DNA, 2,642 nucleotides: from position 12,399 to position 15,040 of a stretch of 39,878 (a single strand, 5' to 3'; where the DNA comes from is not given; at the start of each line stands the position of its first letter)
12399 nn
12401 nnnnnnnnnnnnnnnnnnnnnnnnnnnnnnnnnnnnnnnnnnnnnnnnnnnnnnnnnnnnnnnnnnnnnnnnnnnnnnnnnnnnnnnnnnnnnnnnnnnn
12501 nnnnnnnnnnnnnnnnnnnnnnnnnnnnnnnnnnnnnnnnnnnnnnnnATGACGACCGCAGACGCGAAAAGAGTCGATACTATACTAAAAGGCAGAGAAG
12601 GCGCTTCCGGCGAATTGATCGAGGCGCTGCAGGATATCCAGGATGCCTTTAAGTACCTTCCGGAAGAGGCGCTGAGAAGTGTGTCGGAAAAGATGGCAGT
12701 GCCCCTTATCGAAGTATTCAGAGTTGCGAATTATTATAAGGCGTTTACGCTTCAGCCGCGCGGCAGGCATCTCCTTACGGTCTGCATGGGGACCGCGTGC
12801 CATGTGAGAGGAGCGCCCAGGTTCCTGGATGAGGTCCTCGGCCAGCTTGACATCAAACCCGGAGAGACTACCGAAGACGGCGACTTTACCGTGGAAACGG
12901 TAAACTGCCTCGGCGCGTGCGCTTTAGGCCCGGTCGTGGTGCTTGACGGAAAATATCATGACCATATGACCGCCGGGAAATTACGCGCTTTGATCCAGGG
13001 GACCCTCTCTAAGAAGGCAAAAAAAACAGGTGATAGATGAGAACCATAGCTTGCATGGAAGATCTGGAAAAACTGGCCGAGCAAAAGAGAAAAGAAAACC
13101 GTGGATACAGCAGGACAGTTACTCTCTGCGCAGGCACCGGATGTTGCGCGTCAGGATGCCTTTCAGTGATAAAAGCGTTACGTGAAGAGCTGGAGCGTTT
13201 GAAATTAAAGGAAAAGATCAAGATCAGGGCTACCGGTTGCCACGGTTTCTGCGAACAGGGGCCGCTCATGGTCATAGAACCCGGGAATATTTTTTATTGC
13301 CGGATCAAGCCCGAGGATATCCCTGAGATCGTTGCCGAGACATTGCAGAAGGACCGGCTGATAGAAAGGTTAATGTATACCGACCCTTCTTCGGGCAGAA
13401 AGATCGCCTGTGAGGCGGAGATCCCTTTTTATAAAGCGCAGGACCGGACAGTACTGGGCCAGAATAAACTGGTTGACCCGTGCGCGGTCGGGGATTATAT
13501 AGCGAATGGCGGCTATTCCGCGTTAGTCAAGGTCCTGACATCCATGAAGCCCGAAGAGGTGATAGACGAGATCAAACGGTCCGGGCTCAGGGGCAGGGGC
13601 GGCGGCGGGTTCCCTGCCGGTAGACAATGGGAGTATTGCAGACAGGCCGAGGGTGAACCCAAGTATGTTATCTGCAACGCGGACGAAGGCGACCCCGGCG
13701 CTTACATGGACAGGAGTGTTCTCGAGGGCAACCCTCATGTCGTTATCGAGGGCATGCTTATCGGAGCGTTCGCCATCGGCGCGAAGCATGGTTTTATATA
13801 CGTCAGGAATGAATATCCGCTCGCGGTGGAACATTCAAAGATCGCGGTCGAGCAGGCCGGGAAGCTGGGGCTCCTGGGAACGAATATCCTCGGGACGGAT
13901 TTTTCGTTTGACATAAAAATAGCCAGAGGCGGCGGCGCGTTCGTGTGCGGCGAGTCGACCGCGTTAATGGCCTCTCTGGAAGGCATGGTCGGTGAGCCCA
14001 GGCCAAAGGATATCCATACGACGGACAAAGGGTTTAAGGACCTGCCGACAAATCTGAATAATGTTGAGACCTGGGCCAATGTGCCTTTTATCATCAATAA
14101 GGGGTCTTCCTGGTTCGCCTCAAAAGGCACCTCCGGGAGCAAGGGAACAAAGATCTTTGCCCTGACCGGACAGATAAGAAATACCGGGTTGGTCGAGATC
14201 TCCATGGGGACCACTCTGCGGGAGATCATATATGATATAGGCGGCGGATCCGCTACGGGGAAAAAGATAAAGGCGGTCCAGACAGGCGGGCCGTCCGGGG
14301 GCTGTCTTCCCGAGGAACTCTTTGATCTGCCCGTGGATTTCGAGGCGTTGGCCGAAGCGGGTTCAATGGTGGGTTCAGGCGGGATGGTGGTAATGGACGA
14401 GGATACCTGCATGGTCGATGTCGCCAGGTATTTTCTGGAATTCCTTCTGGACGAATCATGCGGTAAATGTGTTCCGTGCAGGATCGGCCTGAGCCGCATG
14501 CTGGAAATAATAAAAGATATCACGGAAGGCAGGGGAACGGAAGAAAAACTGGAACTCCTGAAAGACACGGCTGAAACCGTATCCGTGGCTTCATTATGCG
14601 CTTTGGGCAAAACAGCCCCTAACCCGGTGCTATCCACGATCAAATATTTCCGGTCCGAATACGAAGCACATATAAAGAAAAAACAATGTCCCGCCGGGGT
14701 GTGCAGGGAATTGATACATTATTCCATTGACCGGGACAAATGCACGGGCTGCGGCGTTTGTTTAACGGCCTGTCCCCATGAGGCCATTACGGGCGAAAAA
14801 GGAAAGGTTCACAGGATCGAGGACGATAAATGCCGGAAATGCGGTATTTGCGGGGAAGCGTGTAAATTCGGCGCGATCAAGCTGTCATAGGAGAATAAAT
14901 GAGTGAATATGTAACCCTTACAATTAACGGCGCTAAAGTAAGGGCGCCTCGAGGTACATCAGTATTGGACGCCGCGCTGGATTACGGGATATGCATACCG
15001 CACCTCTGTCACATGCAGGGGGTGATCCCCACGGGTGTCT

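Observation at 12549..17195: NuoE / HydB-type NuoF / NuoG-N-terminal ferredoxin operon ending in a stand-alone GltS FMN domain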

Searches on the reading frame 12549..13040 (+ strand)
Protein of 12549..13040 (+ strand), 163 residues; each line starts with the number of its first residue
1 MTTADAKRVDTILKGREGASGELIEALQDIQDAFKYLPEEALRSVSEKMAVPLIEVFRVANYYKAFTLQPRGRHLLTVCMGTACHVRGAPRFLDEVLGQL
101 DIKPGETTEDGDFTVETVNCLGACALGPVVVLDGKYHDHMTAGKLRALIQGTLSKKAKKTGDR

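Call 7: search_protein_families(library=pfam, proteins=[window:12549-13040:+], max_evalue=0.01)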
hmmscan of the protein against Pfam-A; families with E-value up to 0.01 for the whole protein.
window:12549-13040:+ (163 aa): 1 family
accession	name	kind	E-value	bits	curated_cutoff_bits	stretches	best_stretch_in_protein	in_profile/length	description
PF01257.25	2Fe-2S_thioredx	-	9.4e-45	152.5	24.8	1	10-150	2-142/145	Thioredoxin-like [2Fe-2S] ferredoxin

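Call 8: search_protein_families(library=ncbifam, proteins=[window:12549-13040:+], max_evalue=0.01)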
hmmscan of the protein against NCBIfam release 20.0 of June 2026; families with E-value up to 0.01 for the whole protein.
window:12549-13040:+ (163 aa): 9 families
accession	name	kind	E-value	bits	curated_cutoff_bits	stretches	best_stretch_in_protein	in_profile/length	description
NF005747.0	PRK07571.1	equivalog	5.7e-42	143.3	224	1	6-154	22-170/173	bidirectional hydrogenase complex protein HoxE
NF005722.0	PRK07539.1-2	equivalog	1.7e-35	122.4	141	1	3-150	7-154/157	NADH-quinone oxidoreductase subunit NuoE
NF004638.0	PRK05988.1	equivalog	3.1e-34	118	198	1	3-151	8-156/159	formate dehydrogenase subunit gamma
TIGR01958.1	nuoE_fam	subfamily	8.9e-33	113.5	142.4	1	23-150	18-145/148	NADH-quinone oxidoreductase subunit NuoE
NF005725.0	PRK07539.1-5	equivalog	3.1e-29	101.9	220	1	23-151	41-170/174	NADH-quinone oxidoreductase subunit NuoE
NF005721.0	PRK07539.1-1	equivalog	8.4e-24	84.3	308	1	27-151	52-176/292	NADH-quinone oxidoreductase subunit NuoE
NF005724.0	PRK07539.1-4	equivalog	1.1e-23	84.4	280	1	24-162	43-182/240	NADH-quinone oxidoreductase subunit NuoE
NF005723.0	PRK07539.1-3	equivalog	8.1e-23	81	226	1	24-150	27-154/158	NADH-quinone oxidoreductase subunit NuoE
NF009040.0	PRK12373.1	equivalog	3.5e-18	66.5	514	1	23-152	39-169/400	NADH-quinone oxidoreductase subunit E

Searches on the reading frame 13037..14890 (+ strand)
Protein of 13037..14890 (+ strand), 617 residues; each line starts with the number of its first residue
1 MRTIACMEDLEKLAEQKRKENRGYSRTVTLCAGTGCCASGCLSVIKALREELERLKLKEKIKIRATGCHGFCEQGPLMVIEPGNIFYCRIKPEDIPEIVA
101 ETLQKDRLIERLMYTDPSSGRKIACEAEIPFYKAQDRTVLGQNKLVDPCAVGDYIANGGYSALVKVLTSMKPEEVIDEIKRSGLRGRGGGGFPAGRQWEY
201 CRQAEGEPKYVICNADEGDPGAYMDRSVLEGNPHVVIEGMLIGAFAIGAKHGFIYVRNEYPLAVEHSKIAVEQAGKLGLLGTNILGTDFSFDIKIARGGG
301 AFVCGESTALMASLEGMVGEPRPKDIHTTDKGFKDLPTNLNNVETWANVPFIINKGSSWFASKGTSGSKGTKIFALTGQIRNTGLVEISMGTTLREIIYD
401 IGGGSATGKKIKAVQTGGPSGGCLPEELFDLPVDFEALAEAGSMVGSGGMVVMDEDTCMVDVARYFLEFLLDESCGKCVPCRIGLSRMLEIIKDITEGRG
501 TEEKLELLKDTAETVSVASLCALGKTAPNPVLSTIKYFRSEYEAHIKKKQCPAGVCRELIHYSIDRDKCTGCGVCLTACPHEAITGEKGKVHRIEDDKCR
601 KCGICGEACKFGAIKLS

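Call 7: search_protein_families(library=pfam, proteins=[window:13037-14890:+], max_evalue=0.01)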
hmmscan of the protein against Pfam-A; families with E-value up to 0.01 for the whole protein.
window:13037-14890:+ (617 aa): 16 families
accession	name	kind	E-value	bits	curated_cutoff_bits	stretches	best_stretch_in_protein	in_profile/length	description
PF01512.22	Complex1_51K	-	6.1e-40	137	31.2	1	179-350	1-149/150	Nuo51 FMN-binding domain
PF10589.14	NADH_4Fe-4S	-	5.8e-33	113.1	23.5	1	461-545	1-85/85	NADH-ubiquinone oxidoreductase-F iron-sulfur binding region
PF00037.32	Fer4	-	6.1e-12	45.3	21.1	2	563-585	2-24/24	4Fe-4S binding domain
PF14697.11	Fer4_21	-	2.7e-09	37.4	35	1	564-615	3-58/59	4Fe-4S dicluster domain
PF13237.11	Fer4_10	-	9.4e-08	32.3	25.5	1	562-609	2-52/53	4Fe-4S dicluster domain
PF01257.25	2Fe-2S_thioredx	-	1.7e-07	31.6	24.8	1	27-101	67-143/145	Thioredoxin-like [2Fe-2S] ferredoxin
PF12837.12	Fer4_6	-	1.9e-07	31.1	25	1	564-584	4-24/24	4Fe-4S binding domain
PF12838.12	Fer4_7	-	1.1e-06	29.5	27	1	568-613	1-52/52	4Fe-4S dicluster domain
PF13187.11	Fer4_9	-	3.8e-06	27.3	27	1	568-614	1-52/52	4Fe-4S dicluster domain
PF10531.15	SLBB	-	4.9e-06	26.7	27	1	374-422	2-53/55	SLBB domain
PF12797.12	Fer4_2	-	6.4e-06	26.2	24.5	1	563-580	4-21/22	4Fe-4S binding domain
PF22461.2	SLBB_2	-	9.8e-06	26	27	1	373-419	2-49/79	SLBB domain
PF13484.11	Fer4_16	-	0.00072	20.7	30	1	568-591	1-24/66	4Fe-4S double cluster binding domain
PF25160.1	LdpA_Fe-S-bd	-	0.0011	19.2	27.6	1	550-585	12-44/49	LdpA Fe-S cluster-binding domain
PF13459.11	Fer4_15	-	0.0069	17.5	22.4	1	564-581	3-20/66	4Fe-4S single cluster domain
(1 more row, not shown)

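Call 8: search_protein_families(library=ncbifam, proteins=[window:13037-14890:+], max_evalue=0.01)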
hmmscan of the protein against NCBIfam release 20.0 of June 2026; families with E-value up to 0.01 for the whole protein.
window:13037-14890:+ (617 aa): 70 families (the best 25 are shown)
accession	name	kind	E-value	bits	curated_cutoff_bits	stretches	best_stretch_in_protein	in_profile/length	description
TIGR01959.1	nuoF_fam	equivalog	4.6e-136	453.5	558.65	1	150-546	13-410/410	NADH-quinone oxidoreductase subunit NuoF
NF008436.0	PRK11278.1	equivalog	8.9e-106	354.4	749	1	147-551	23-431/448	NADH-quinone oxidoreductase subunit NuoF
NF010120.0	PRK13596.1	equivalog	9.6e-104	347.3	389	1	164-550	32-421/433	NADH-quinone oxidoreductase subunit NuoF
NF041612.1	fdxn_Clost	equivalog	1.1e-12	48.4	150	1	36-113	24-101/102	2Fe-2S ferredoxin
TIGR02700.1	flavo_MJ0208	hypoth_equivalog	3.6e-11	42.8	251.35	1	553-615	134-195/234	dihydromethanopterin reductase (acceptor)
NF040864.1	HgcB_ferredoxin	equivalog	1.2e-10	41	99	1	562-616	9-63/93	mercury methylation ferredoxin HgcB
NF058577.1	FdxA_fam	equivalog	3.6e-10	39.9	65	2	562-613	3-52/52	4Fe-4S ferredoxin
TIGR02179.1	PorD_KorD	subfamily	2.7e-09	37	60.05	1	564-616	22-74/78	2-oxoacid:acceptor oxidoreductase, delta subunit, pyruvate/2-ketoisovalerate family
NF041613.1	fdxn_Azotob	equivalog_domain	5.3e-09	36.3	195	1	35-107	23-96/107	2Fe-2S ferredoxin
NF040684.1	PorD_Arch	equivalog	1.1e-08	35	120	1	563-616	28-81/85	pyruvate synthase subunit PorD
NF040770.1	hetero_SS_HdrA2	exception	3.3e-08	32.1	1100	1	560-616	570-625/777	CoB-CoM heterodisulfide reductase HdrA2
NF003475.0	PRK05113.1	equivalog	7.3e-08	32.5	203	1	563-616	109-162/190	electron transport complex subunit RsxB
TIGR01944.1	rnfB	subfamily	7.9e-08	32.1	68.7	1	563-616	109-162/190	RnfABCDGE type electron transport complex subunit B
TIGR01945.1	rnfC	subfamily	2e-07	30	245.95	1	167-274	116-221/435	RnfABCDGE type electron transport complex subunit C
NF045874.1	Vhu_polyferre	exception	2.8e-07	29.6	600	1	566-615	127-175/381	F420-non-reducing hydrogenase associated-polyferredoxin VhuB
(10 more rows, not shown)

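Call 10: search_solved_structures(query=window:13037-14890:+, max_evalue=1e-20)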
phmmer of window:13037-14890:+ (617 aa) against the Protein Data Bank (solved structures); distinct sequences matched with E-value up to 1e-20: 63 (the best 60 are shown).
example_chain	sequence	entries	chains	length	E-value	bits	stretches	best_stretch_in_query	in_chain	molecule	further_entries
7t2r_B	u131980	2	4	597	2.2e-233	779.8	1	25-614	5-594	NiFe hydrogenase subunit B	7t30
7q4v_B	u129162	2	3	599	9.7e-225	751.3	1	25-615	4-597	Iron hydrogenase HydB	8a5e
8a6t_B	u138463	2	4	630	1.1e-223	747.8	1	6-614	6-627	Electron bifurcating hydrogenase subunit HydB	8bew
9mqx_B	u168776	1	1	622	2.4e-222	743.4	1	27-614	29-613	NADH:ubiquinone oxidoreductase, NADH-binding (51 kD) subunit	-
9n5u_B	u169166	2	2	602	4.2e-204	683.1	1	32-616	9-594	NfnB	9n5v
7p5h_B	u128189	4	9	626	5e-204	682.9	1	16-616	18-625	Fe-hydrogenase, subunit beta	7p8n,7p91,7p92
9bov_B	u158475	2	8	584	8.4e-202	675.5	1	33-615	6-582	NADH dehydrogenase (Quinone)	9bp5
7q4w_B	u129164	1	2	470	4e-194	650.1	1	151-615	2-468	Iron hydrogenase HydB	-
8oh5_B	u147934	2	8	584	8.9e-189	632.5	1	33-614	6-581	NAD-reducing hydrogenase subunit HoxF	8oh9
6vw7_B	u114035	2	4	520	3.2e-113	382.9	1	40-542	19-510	NAD-dependent formate dehydrogenase beta subunit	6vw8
2fug_1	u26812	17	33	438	3.5e-107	362.9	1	152-550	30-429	NADH-quinone oxidoreductase chain 1 | NADH-QUINONE OXIDOREDUCTASE SUBUNIT 1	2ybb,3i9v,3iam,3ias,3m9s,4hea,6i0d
6hl2_B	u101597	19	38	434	1.2e-102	348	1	150-549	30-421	NADH-quinone oxidoreductase subunit F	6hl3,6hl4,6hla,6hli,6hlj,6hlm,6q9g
7q5y_C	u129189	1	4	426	1.7e-102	347.5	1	150-549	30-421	NADH-quinone oxidoreductase subunit F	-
6r7p_B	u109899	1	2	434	3.1e-102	346.6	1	150-549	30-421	NADH-quinone oxidoreductase subunit F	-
9fii_B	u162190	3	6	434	4.3e-102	346.1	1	150-549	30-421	NADH-quinone oxidoreductase subunit F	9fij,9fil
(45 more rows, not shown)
